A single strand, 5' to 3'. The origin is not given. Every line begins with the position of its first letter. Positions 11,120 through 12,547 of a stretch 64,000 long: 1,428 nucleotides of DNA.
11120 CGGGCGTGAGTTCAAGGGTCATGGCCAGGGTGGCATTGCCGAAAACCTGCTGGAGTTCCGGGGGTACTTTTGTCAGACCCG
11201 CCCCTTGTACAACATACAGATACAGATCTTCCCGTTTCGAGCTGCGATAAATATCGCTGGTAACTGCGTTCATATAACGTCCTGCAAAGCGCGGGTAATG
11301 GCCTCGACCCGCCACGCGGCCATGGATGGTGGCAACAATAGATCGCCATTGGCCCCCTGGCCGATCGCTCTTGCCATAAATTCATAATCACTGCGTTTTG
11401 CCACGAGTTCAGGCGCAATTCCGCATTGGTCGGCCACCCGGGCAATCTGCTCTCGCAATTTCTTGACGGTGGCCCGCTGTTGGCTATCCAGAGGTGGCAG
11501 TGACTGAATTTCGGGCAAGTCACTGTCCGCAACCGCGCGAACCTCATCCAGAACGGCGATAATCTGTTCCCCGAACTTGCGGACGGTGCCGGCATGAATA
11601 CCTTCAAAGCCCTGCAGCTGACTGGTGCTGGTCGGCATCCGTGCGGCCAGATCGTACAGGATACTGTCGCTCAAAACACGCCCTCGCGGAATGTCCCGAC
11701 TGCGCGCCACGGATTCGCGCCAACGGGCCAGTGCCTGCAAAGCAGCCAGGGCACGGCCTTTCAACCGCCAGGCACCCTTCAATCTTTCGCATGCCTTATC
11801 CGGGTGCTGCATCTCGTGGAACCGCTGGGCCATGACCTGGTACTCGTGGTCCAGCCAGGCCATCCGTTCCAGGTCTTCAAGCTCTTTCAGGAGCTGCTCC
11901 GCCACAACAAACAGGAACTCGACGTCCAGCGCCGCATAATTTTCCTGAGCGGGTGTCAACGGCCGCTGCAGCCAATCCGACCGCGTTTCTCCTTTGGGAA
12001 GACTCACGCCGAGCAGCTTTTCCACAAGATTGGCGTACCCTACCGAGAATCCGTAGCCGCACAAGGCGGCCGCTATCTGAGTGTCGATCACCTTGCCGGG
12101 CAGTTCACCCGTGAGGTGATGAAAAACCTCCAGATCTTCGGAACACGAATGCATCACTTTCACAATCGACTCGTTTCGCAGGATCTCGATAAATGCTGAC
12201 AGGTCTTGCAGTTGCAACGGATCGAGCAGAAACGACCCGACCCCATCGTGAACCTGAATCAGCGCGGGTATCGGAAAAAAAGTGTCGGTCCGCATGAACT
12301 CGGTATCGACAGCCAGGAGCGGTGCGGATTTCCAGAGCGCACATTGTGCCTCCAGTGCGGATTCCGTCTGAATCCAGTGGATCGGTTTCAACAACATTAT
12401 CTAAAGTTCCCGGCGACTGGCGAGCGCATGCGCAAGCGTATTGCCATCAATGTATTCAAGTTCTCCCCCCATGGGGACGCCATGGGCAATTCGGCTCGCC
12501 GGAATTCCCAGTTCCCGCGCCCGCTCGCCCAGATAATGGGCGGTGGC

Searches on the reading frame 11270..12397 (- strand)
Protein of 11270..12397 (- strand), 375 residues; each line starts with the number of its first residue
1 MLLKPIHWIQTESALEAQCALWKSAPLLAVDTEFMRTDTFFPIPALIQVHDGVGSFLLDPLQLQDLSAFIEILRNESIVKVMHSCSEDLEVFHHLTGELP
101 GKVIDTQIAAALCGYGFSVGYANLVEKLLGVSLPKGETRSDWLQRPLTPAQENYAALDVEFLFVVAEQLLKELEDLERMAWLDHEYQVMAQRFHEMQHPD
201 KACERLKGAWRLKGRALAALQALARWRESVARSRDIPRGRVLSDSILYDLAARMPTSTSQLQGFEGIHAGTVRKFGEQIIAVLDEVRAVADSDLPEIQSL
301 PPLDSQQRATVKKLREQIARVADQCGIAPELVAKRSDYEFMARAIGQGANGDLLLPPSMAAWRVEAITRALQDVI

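Call 38: search_protein_families(library=pfam, proteins=[window:11270-12397:-], max_evalue=0.001)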
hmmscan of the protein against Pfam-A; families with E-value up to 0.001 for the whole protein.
window:11270-12397:- (375 aa): 2 families
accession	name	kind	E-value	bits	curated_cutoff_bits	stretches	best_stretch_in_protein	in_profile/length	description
PF01612.26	DNA_pol_A_exo1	-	7.7e-43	146.7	23.6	1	6-174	1-173/173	3'-5' exonuclease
PF00570.28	HRDC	-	1.3e-20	73.5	23.8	1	217-283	2-68/68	HRDC domain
